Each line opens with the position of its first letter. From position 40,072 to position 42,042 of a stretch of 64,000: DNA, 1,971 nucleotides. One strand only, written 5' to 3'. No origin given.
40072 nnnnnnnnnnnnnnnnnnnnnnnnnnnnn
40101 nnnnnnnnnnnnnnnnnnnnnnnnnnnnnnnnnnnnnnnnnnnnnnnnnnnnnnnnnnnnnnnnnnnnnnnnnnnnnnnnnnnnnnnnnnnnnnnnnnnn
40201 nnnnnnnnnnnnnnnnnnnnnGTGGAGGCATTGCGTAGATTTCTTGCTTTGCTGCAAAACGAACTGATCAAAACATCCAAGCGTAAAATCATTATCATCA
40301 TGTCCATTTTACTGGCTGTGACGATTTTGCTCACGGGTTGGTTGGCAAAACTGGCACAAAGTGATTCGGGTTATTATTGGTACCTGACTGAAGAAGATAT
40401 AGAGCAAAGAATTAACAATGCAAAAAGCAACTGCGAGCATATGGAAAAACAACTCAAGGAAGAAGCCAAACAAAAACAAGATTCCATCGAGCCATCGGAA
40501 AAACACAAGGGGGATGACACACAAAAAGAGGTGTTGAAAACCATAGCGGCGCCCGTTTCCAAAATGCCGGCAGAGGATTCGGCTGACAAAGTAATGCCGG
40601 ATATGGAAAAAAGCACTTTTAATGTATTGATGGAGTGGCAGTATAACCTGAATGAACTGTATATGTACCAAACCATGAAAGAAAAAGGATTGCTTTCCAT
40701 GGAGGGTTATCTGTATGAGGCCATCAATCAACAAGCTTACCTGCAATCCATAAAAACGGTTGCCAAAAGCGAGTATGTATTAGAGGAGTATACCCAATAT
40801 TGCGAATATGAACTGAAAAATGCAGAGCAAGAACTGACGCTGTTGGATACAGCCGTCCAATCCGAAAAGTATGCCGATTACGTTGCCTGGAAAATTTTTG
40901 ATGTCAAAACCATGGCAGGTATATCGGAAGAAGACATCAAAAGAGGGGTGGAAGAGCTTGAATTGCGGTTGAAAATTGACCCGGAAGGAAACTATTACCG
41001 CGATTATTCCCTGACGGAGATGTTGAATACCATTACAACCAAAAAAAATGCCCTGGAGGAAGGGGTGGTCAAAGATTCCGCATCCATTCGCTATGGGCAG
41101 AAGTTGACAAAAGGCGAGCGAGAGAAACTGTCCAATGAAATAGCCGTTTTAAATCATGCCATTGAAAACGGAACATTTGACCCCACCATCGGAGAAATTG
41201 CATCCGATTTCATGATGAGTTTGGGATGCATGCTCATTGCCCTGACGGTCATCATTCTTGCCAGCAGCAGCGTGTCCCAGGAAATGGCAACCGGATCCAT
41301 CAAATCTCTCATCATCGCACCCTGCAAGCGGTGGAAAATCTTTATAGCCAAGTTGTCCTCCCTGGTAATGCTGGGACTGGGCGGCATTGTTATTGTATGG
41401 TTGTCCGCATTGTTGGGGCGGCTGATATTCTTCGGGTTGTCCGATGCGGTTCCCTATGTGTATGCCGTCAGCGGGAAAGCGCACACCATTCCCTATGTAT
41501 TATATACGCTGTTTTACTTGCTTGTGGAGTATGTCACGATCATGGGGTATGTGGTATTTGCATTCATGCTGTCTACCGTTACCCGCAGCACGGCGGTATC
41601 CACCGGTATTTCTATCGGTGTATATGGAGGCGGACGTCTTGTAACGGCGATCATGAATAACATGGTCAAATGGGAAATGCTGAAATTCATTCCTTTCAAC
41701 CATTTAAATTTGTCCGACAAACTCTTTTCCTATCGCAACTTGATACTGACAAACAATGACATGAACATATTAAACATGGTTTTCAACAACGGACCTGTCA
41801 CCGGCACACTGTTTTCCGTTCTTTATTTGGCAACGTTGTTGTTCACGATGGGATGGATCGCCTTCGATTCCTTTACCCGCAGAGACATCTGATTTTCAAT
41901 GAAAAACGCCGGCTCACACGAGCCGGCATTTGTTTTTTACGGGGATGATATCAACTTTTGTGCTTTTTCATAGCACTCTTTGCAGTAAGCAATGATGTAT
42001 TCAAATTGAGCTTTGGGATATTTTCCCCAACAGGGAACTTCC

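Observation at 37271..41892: Operon led by a catalytically disabled DD-carboxypeptidase homologue, coupled to an ABC-2 exporter with a giant extracytoplasmic domain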

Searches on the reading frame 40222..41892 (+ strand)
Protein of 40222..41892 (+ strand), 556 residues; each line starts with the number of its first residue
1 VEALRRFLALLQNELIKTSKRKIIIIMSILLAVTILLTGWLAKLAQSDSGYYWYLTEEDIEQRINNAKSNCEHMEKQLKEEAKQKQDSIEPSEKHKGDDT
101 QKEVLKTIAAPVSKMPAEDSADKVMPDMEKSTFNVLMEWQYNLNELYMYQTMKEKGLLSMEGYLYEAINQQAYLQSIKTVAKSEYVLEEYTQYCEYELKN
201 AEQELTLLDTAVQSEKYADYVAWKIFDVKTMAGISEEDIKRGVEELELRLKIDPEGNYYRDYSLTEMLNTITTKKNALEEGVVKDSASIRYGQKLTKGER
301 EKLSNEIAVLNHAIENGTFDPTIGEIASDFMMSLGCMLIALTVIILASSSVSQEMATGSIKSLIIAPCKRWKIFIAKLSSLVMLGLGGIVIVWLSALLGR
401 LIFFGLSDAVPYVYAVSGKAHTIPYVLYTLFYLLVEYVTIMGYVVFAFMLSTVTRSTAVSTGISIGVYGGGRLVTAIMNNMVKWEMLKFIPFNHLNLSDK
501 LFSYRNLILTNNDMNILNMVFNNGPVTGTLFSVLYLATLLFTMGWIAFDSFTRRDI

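Call 3: search_protein_families(library=pfam, proteins=[window:40222-41892:+], max_evalue=0.1)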
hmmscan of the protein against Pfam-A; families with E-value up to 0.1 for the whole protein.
window:40222-41892:+ (556 aa): 2 families
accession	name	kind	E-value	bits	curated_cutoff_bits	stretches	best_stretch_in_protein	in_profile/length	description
PF12679.13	ABC2_membrane_2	-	3.7e-20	72.8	27.2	1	9-555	2-282/283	ABC-2 family transporter protein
PF12730.13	ABC2_membrane_4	-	1.1e-08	35.8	27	1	312-464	34-172/179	ABC-2 family transporter protein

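Call 4: search_protein_families(library=ncbifam, proteins=[window:40222-41892:+], max_evalue=0.1)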
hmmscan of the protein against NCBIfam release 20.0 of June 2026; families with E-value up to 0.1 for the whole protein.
window:40222-41892:+ (556 aa): 2 families
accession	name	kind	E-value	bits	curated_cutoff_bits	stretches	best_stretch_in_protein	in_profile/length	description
TIGR03733.1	lanti_perm_MutG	subfamily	0.00097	18.6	117.2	1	328-533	46-231/248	lantibiotic immunity ABC transporter MutG family permease subunit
NF033858.1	ABC2_perm_RbbA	equivalog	0.003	15.5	1050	1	209-454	593-823/909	ribosome-associated ATPase/putative transporter RbbA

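Call 14: find_homologous_proteins(query=window:40222-41892:+, max_evalue=0.00001)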
Query window:40222-41892:+ (556 aa): 45 proteins with E <= 0.00001 among 8000 candidates.
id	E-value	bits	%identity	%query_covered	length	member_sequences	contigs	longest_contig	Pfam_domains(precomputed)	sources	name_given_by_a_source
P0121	0.0e+0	1168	100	95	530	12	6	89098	PF12679.14,PF10920.16,PF12730.14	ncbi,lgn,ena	-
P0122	2.8e-117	411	42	93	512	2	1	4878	PF12679.14,PF10920.16,PF12730.14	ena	-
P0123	1.5e-115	405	42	95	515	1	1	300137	PF12679.14,PF10920.16,PF12730.14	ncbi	-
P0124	2.3e-75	272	34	99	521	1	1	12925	PF12679.14,PF10920.16,PF12698.14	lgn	-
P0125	1.7e-68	250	32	99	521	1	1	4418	PF12679.14,PF10920.16,PF12730.14,PF12698.14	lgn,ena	-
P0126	9.2e-62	227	31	99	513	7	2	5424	PF12679.14,PF10920.16,PF12730.14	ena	-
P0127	1.1e-61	227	32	99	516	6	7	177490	PF12679.14,PF10920.16,PF12730.14,PF12698.14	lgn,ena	-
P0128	1.6e-60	223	38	57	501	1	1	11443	PF12679.14,PF10920.16,PF12698.14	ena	-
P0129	5.2e-57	212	31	99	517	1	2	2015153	PF12679.14,PF10920.16,PF12730.14,PF12698.14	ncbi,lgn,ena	-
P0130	1.6e-56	210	31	99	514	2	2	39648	PF12679.14,PF10920.16,PF12730.14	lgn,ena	-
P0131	2.5e-56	210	31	99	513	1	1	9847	PF12679.14,PF10920.16,PF12730.14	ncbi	ncbi:MAG: ABC transporter permease subunit [Ruminiclostridium sp.]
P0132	5.8e-55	205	36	65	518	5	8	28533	PF12679.14,PF10920.16,PF12730.14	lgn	-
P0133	6.4e-55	205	29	99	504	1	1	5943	PF12679.14,PF10920.16,PF12698.14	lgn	-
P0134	7.3e-55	205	31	99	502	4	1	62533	PF12679.14,PF10920.16,PF12730.14,PF12698.14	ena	-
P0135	7.6e-55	205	32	99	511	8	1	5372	PF12679.14,PF10920.16,PF12730.14,PF12698.14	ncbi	-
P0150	1.2e-47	181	29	99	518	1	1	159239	PF12679.14,PF10920.16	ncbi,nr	ncbi:MAG: ABC transporter permease [Clostridiales bacterium]|nr:ABC transporter permease [Clostridia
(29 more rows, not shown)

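Call 15: find_encoding_contigs(protein=P0129, flank=7000, max_places=2)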
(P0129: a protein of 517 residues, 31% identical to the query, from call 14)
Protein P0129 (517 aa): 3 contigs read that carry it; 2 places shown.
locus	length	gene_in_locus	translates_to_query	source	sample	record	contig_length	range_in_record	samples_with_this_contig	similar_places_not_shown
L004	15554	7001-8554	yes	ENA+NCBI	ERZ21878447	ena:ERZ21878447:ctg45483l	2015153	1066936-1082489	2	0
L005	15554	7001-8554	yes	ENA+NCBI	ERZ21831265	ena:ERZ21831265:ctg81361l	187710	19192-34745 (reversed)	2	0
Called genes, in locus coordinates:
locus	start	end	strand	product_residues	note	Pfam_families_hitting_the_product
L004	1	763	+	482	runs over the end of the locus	PF01212:Beta_elim_lyase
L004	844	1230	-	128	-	-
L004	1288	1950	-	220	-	PF09360:zf-CDGSH, PF06902:Fer4_19 (weak), PF09360:zf-CDGSH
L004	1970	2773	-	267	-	PF04909:Amidohydro_2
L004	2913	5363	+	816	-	PF13188:PAS_8 (faint), PF08447:PAS_3, PF14598:PAS_11 (faint), PF00989:PAS, PF08448:PAS_4, PF13426:PAS_9, PF00990:GGDEF, PF00563:EAL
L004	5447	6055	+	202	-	-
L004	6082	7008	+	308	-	PF00005:ABC_tran, PF13304:AAA_21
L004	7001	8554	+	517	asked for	PF12679:ABC2_membrane_2, PF12698:ABC2_membrane_3, PF10920:DUF2705, PF12730:ABC2_membrane_4 (weak)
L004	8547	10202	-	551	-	PF00753:Lactamase_B, PF16661:Lactamase_B_6, PF23023:Anti-Pycsar_Apyc1 (weak), PF12706:Lactamase_B_2 (weak), PF10996:Beta-Casp, PF07521:RMMBL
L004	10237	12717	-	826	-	PF01266:DAO (faint), PF07992:Pyr_redox_2, PF13738:Pyr_redox_3 (weak), PF00070:Pyr_redox, PF02852:Pyr_redox_dim, PF00581:Rhodanese, PF01206:TusA, PF13686:DrsE_2, +2 more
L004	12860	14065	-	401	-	PF17785:PUA_3, PF10672:Methyltrans_SAM, PF02475:TRM5-TYW2_MTfase, PF03602:Cons_hypoth95, PF05175:MTS, PF06325:PrmA (weak), PF09445:Methyltransf_15 (weak), PF13847:Methyltransf_31, +1 more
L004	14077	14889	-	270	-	-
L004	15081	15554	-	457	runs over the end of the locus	PF00089:Trypsin, PF13365:Trypsin_2, PF13180:PDZ_2, PF17820:PDZ_6 (weak)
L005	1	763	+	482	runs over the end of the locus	PF01212:Beta_elim_lyase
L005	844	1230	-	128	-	-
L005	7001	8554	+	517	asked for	PF12679:ABC2_membrane_2, PF12698:ABC2_membrane_3, PF10920:DUF2705, PF12730:ABC2_membrane_4 (weak)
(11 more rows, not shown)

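Call 16: find_encoding_contigs(protein=P0150, flank=7000, max_places=2)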
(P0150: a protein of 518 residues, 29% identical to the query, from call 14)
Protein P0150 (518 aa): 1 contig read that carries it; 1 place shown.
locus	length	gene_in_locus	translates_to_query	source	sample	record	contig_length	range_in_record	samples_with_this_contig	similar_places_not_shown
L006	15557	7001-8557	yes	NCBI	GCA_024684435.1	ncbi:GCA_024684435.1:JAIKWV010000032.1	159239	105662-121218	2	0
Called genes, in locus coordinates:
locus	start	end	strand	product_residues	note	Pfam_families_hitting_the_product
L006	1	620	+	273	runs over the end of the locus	PF10609:ParA, PF01656:CbiA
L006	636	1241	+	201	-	PF01195:Pept_tRNA_hydro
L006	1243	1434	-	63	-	-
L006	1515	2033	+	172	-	PF00588:SpoU_methylase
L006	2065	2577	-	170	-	-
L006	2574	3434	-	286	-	PF04085:MreC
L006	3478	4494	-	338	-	PF00022:Actin (weak), PF06723:MreB_Mbl, PF00012:HSP70, PF11104:PilM_2 (faint), PF14450:FtsA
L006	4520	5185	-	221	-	-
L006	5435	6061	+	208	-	-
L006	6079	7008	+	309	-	PF00005:ABC_tran, PF13304:AAA_21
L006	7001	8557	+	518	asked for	PF12679:ABC2_membrane_2, PF10920:DUF2705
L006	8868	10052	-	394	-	PF09587:PGA_cap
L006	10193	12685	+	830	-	PF00932:LTD, PF13290:CHB_HEX_C_1, PF13287:Fn3_assoc, PF08757:CotH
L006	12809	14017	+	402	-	PF13393:tRNA-synt_His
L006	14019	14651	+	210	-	PF01634:HisG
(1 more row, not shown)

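Call 17: find_encoding_contigs(protein=P0124, flank=7000, max_places=2)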
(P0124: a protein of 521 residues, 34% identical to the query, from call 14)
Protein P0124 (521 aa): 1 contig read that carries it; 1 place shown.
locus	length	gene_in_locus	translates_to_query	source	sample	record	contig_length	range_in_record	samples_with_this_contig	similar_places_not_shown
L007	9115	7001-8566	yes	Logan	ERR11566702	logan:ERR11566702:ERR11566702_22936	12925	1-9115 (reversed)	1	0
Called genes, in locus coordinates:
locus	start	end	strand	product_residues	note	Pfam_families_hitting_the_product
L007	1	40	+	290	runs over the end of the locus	PF03446:NAD_binding_2, PF02153:PDH_N, PF20463:PDH_C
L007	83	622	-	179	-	PF02915:Rubrerythrin, PF21349:RUBY_RBDX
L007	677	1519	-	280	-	PF00590:TP_methylase, PF23016:RsmI_C (weak)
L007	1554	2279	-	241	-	PF05175:MTS (weak)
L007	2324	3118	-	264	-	PF02311:AraC_binding, PF07883:Cupin_2 (weak), PF12833:HTH_18, PF00165:HTH_AraC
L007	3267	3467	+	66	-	-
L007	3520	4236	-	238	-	-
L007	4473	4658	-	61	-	PF00269:SASP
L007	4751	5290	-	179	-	-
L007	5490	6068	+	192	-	-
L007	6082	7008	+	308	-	PF00005:ABC_tran, PF13304:AAA_21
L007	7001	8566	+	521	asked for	PF12679:ABC2_membrane_2, PF12698:ABC2_membrane_3, PF10920:DUF2705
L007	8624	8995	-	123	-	-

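Call 22: find_related_loci(query=A2, collection=genome_contigs, flank=8000)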
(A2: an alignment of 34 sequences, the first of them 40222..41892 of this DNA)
Query A2 (556 aa) in genome_contigs; peptide patterns used: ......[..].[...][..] (x = any residue, [..] = any of these).
119 stretches matched a pattern; 110 encode a relative of the query (tblastn E <= 1e-3); the best 80 are kept; 80 distinct loci.
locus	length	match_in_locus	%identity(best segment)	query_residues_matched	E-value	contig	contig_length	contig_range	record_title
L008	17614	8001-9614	43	4-556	3e-138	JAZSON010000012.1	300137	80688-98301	MAG: Eubacteriales bacterium isolate T1900044549_TS20190015.MAGScoT_cleanbin_000011 SGB_185_k141_1628748, whole genome s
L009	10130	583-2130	32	4-556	5e-70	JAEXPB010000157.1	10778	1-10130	MAG: Bacillota bacterium isolate OH_HBrB_171 k127_1782409, whole genome shotgun sequence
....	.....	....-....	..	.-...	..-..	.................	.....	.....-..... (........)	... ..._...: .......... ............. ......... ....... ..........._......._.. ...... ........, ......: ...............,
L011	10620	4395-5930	31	4-556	3e-67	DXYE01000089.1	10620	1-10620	MAG TPA_asm: Clostridiales bacterium isolate HRGM_Genome_3853 HRGM_Genome_3853_89, whole genome shotgun sequence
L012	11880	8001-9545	32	4-556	2e-67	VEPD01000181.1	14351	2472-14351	MAG: Ruminiclostridium sp. isolate MnB_11 Mn-Ruminiclostridium-1_34184, whole genome shotgun sequence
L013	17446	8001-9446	31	77-556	3e-66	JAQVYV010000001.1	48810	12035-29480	MAG: Eubacteriales bacterium isolate STF2_158 NODE_1372_length_48810_cov_6.533225_Sandtown_F2, whole genome shotgun sequ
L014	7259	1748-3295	31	4-556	7e-66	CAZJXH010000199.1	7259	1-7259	MAG TPA_asm: uncultured Oscillospiraceae bacterium isolate SRP302447_co2_281 genome assembly, contig: NODE_28909_length_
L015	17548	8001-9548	31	4-556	2e-65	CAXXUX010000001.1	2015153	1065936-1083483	MAG: uncultured Saccharofermentans sp. isolate 009b34df-6986-4c74-874c-2c53a54848ac genome assembly, contig: contig_1, w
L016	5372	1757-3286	32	4-556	2e-65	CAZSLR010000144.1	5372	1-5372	MAG TPA_asm: uncultured Oscillospiraceae bacterium isolate binchicken_co168_219 genome assembly, contig: NODE_22252_leng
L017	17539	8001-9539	31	4-556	2e-65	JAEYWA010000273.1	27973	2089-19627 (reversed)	MAG: Bacillota bacterium isolate OH_CBlB_248 k127_3572065, whole genome shotgun sequence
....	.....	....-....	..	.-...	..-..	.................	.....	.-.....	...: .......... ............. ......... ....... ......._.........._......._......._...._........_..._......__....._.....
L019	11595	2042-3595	30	4-556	5e-63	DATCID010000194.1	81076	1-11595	MAG TPA_asm: Ruminiclostridium sp. isolate SMAG_U7850 k141_165061, whole genome shotgun sequence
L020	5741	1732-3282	28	4-556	6e-63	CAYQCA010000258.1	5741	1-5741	MAG TPA_asm: uncultured Clostridium sp. isolate binchicken_co158_149 genome assembly, contig: NODE_11320_length_5741_cov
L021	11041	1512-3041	31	4-556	6e-61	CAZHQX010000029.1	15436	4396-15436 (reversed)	MAG TPA_asm: uncultured Oscillospiraceae bacterium isolate SRP274231_co1_30 genome assembly, contig: NODE_3510_length_15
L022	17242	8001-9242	33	148-556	1e-60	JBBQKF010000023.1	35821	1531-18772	MAG: Saccharofermentanales bacterium isolate Co_metawrap_631 Cmw_631_k141_2330519_length_35821_cov_16.9964, whole genome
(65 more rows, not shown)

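Call 29: predict_structure(alignment_id=A2)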
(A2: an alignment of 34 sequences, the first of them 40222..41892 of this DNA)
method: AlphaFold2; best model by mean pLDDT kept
length: 556 residues; sequences in the alignment: 34
mean_pLDDT: 84.9   pTM: 0.77
mean pLDDT of the five models: 84.9, 83.0, 81.5, 81.1, 80.1
residues with pLDDT >= 90: 299; 70-90: 183; 50-70: 46; < 50: 28
segments of 3 or more residues with pLDDT < 50: 92-98, 105-123
pLDDT, mean of each block of 10 residues (from residue 1): 90 93 93 94 80 79 95 91 76 49 48 45 54 87 95 90 92 93 80 84 93 94 93 86 89 82 84 91 85 92 94 87 86 94 95 81 75 93 96 95 91 94 96 94 95 93 91 79 75 84 85 53 68 92 95 69
secondary structure, 60 per line:
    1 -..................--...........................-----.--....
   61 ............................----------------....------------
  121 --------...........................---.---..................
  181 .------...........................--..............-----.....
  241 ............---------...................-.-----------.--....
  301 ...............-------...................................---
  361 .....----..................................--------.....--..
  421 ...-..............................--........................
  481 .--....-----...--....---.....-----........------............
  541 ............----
elements in order: H2-19 H22-48 H57-88 H105-108 H129-155 H163-181 H188-214 H217-230 H236-252 H262-280 H297-315 H323-357 H361-365 H370-403 E412-416 E419-423 H425-454 H457-481 H484-487 H498-501 H505-509 H515-522 H529-552

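Call 32: fold_search(model_id=the predicted structure, library=pdb)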
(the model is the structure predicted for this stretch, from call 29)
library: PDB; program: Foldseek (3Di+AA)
matches with E <= 10: 136; with E <= 0.001: 0
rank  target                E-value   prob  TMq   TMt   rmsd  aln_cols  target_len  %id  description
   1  7o0y_D                4.1e-03  1.00  0.31  0.58  16.2       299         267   15  ABC transporter NosDFY, nucleotide-free in GDN (released 2022-04-13)
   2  6xjh_A                6.0e-03  1.00  0.27  0.53  17.2       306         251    9  PmtCD ABC exporter without the basket domain at C2 symmetry (released 2020-10-14)
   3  7o0z_D                6.8e-03  1.00  0.29  0.54  17.2       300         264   16  ABC transporter NosFY, nucleotide-free in GDN (released 2022-11-02)
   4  7o0z_E                1.0e-02  1.00  0.30  0.58  16.2       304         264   16  ABC transporter NosFY, nucleotide-free in GDN (released 2022-11-02)
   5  7znq_Y                1.3e-02  1.00  0.31  0.58   9.3       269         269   16  ABC transporter complex NosDFYL in GDN (released 2022-08-03)
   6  7znq_y                1.6e-02  1.00  0.28  0.56  16.5       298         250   15  ABC transporter complex NosDFYL in GDN (released 2022-08-03)
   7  7o0y_E                2.8e-02  1.00  0.28  0.56   9.6       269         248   16  ABC transporter NosDFY, nucleotide-free in GDN (released 2022-04-13)
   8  7o17_D                2.8e-02  1.00  0.29  0.54  16.8       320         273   17  ABC transporter NosDFY E154Q, ATP-bound in lipid nanodisc (released 2022-04-13)
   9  7qba_D                3.6e-02  1.00  0.25  0.45  14.4       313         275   16  CryoEM structure of the ABC transporter NosDFY complexed with nitrous oxide reductase NosZ (released 2022-08-03)
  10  9q2n_A                4.4e-02  0.99  0.23  0.43  17.9       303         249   10  Nucleotide-free structure of PmtCD in nanodisc (released 2025-11-26)
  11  8wd6_B                5.0e-02  1.00  0.27  0.29  20.0       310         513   14  Cryo-EM structure of the ABCG25 (released 2023-09-27)
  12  7o17_E                5.2e-02  1.00  0.26  0.49  18.6       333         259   15  ABC transporter NosDFY E154Q, ATP-bound in lipid nanodisc (released 2022-04-13)
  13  7qba_E                6.4e-02  1.00  0.28  0.53   9.4       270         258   18  CryoEM structure of the ABC transporter NosDFY complexed with nitrous oxide reductase NosZ (released 2022-08-03)
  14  8i3d_A                9.3e-02  0.95  0.25  0.25  31.6       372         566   14  Cryo-EM structure of abscisic acid transporter AtABCG25 (released 2023-09-13)
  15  8iwj_A                1.0e-01  0.66  0.23  0.23  30.7       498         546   13  ABCG25 Wild Type in Apo-state (released 2024-04-10)
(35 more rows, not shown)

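Call 39: search_protein_families(library=padloc, proteins=[window:40222-41892:+], max_evalue=0.001)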
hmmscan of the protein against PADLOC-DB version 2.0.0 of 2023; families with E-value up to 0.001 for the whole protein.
window:40222-41892:+ (556 aa): 0 families
